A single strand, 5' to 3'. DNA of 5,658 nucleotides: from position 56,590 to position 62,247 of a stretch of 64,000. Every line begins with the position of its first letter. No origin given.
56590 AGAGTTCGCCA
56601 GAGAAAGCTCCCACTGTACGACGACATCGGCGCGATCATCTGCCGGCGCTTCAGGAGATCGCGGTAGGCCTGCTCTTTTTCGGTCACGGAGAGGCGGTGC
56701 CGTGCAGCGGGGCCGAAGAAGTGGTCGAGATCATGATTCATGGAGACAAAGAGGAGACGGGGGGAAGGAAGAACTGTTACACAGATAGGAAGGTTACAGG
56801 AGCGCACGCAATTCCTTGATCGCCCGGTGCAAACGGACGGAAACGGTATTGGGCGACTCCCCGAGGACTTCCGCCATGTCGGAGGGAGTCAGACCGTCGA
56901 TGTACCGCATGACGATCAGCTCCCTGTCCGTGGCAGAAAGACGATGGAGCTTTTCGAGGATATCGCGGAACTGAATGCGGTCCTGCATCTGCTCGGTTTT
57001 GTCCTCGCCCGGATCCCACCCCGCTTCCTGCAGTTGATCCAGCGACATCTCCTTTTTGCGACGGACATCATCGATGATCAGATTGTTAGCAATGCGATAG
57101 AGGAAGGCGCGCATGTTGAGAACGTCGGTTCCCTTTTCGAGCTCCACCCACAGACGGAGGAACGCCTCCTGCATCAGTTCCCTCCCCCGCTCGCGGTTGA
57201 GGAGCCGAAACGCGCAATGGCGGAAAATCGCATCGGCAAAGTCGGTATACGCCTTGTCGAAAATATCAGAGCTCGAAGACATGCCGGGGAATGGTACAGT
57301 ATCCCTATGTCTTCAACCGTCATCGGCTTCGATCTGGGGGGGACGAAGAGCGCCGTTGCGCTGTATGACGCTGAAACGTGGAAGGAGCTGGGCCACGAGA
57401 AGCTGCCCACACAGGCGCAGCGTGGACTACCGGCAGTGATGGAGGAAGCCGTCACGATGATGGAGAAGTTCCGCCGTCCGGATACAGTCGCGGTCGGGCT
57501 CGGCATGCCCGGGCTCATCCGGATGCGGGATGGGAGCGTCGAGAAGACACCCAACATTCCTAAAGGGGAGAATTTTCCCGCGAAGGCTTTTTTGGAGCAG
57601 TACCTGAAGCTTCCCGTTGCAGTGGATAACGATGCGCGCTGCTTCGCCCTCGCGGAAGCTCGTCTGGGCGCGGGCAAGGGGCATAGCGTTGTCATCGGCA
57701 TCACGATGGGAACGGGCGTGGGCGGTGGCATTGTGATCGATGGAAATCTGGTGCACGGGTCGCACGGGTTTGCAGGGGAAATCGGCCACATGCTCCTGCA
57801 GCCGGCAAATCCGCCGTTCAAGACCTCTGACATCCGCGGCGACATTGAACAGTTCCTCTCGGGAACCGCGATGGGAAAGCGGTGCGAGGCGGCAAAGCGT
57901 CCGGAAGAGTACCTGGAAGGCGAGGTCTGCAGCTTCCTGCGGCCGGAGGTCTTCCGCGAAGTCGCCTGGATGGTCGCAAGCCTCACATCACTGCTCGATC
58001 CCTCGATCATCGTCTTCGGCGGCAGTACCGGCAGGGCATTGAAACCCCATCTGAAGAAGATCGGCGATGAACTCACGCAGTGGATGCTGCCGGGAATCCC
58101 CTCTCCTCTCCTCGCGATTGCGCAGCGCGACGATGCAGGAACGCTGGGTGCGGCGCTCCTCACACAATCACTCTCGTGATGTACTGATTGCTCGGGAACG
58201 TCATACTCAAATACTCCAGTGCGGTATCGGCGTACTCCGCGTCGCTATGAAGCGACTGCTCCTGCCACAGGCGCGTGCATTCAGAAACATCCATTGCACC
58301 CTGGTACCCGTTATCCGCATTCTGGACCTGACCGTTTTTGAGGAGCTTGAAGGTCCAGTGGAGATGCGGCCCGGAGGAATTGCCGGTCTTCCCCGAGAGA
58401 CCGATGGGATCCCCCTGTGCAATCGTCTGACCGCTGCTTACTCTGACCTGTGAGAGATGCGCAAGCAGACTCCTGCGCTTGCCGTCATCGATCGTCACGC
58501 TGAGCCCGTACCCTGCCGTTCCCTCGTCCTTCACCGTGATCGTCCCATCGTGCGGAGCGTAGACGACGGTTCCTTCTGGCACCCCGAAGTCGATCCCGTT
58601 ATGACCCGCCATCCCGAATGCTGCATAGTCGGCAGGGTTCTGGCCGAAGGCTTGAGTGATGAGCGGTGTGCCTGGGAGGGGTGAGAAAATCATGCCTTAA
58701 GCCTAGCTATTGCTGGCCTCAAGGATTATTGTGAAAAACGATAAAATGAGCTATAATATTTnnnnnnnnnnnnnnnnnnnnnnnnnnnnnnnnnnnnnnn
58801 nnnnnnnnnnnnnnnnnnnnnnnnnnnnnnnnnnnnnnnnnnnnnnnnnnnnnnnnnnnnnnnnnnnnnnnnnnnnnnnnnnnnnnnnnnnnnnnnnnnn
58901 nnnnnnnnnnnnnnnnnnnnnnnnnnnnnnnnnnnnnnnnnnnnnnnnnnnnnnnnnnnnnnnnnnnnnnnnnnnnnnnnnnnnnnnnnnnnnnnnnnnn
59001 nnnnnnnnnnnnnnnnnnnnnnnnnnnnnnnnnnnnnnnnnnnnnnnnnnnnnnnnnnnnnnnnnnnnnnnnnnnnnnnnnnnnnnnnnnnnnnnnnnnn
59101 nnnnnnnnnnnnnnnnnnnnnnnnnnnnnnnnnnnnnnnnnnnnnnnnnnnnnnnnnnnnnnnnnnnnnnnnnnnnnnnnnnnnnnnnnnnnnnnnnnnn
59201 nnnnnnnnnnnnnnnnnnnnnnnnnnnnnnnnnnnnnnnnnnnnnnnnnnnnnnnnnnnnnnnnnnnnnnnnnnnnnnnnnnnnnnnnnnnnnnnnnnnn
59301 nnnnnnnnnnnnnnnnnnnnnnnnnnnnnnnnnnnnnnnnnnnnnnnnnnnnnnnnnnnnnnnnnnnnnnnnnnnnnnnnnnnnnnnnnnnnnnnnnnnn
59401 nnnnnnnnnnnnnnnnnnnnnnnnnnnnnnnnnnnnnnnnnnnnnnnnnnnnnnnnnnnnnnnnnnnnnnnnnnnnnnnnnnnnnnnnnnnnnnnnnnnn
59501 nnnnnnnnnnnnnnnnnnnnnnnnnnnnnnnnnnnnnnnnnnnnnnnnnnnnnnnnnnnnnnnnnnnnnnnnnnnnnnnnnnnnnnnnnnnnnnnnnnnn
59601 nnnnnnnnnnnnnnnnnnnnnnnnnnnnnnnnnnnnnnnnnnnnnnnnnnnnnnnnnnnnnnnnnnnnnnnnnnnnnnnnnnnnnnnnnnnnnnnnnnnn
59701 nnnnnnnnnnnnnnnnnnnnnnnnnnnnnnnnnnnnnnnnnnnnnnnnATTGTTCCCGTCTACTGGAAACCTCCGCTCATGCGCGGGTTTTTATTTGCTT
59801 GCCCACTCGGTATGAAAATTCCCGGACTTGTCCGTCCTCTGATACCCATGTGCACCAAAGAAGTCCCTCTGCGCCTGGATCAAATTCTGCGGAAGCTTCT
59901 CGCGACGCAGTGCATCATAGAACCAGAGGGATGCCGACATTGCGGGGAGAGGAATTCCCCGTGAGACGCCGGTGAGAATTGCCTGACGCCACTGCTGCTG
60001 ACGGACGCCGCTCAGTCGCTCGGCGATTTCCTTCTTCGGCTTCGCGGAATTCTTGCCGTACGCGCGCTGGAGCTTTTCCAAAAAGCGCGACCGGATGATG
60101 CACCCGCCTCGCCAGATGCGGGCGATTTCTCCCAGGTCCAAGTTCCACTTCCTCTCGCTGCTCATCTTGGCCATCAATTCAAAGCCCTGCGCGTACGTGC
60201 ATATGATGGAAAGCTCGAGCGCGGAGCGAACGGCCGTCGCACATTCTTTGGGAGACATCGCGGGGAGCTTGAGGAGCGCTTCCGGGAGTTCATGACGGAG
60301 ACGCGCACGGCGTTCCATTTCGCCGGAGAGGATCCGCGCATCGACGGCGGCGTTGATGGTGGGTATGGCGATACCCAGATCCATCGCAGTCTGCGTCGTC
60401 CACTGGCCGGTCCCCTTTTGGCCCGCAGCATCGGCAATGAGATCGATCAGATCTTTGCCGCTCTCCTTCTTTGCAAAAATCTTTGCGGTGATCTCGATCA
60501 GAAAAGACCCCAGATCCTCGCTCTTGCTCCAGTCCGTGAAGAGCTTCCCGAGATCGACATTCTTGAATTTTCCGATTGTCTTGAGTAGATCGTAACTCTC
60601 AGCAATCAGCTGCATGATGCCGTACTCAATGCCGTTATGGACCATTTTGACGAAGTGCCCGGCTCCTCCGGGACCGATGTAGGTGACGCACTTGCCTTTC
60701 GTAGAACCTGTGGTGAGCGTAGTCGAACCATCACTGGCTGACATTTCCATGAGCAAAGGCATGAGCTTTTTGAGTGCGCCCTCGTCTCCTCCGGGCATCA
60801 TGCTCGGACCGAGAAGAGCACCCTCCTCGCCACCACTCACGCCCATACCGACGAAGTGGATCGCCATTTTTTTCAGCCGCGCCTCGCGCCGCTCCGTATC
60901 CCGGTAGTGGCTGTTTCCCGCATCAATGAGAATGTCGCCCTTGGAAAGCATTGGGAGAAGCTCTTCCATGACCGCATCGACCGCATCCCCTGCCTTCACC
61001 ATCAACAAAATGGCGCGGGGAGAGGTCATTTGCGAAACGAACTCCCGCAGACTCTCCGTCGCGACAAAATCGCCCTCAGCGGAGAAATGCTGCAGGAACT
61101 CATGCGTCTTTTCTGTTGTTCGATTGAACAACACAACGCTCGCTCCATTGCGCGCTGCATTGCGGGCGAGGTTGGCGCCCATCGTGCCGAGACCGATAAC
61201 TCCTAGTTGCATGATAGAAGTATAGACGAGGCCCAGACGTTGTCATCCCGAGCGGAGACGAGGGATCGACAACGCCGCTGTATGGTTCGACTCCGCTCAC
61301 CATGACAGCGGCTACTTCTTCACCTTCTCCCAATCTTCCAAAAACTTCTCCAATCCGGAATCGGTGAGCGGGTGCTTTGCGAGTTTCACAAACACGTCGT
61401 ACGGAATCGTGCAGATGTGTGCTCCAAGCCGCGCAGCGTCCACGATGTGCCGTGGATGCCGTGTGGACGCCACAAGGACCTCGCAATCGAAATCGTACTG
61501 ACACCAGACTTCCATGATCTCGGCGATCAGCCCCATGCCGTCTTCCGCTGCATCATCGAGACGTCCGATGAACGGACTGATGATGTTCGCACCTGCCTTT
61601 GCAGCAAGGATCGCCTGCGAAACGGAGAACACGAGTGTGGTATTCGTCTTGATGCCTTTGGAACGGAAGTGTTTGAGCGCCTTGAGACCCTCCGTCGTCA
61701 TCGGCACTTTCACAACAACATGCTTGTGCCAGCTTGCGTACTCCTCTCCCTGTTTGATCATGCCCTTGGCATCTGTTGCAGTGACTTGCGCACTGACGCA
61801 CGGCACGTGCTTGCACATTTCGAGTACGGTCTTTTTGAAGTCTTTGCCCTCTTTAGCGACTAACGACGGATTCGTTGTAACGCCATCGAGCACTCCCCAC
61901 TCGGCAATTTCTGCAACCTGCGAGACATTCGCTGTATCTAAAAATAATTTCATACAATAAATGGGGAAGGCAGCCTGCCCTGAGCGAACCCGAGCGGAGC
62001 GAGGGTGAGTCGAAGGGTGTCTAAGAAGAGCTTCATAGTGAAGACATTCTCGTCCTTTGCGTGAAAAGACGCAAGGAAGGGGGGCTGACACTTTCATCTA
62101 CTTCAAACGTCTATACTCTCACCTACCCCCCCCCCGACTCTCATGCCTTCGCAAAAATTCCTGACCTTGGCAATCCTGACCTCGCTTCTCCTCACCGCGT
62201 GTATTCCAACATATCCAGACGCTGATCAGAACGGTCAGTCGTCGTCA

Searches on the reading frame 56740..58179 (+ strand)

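Call 62: search_protein_families(library=pfam, proteins=[window:56740-58179:+])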
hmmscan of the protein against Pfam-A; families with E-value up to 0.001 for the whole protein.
window:56740-58179:+ (479 aa): 1 family
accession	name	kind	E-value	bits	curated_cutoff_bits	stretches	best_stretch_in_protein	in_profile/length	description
PF00480.26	ROK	-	2.2e-50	172.3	22.9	1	195-476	2-292/294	ROK family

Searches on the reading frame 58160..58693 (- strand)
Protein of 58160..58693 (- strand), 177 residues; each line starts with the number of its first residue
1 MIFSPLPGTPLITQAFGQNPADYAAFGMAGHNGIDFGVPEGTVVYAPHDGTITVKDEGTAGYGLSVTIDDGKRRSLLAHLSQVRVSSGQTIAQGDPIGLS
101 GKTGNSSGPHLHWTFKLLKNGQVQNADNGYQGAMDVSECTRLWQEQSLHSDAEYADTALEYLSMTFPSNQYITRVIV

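Call 62: search_protein_families(library=pfam, proteins=[window:58160-58693:-])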
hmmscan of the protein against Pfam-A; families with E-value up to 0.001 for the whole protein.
window:58160-58693:- (177 aa): 1 family
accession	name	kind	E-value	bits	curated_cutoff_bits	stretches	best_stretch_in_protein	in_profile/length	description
PF01551.29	Peptidase_M23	-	3.7e-25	88.4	28.7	1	30-123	2-93/96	Peptidase family M23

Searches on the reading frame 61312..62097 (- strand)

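Call 62: search_protein_families(library=pfam, proteins=[window:61312-62097:-])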
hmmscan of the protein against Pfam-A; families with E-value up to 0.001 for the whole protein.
window:61312-62097:- (261 aa): 1 family
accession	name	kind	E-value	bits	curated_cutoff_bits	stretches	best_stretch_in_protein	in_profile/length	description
PF00923.25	TAL_FSA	-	4.7e-56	190.7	27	1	51-260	1-282/285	Transaldolase/Fructose-6-phosphate aldolase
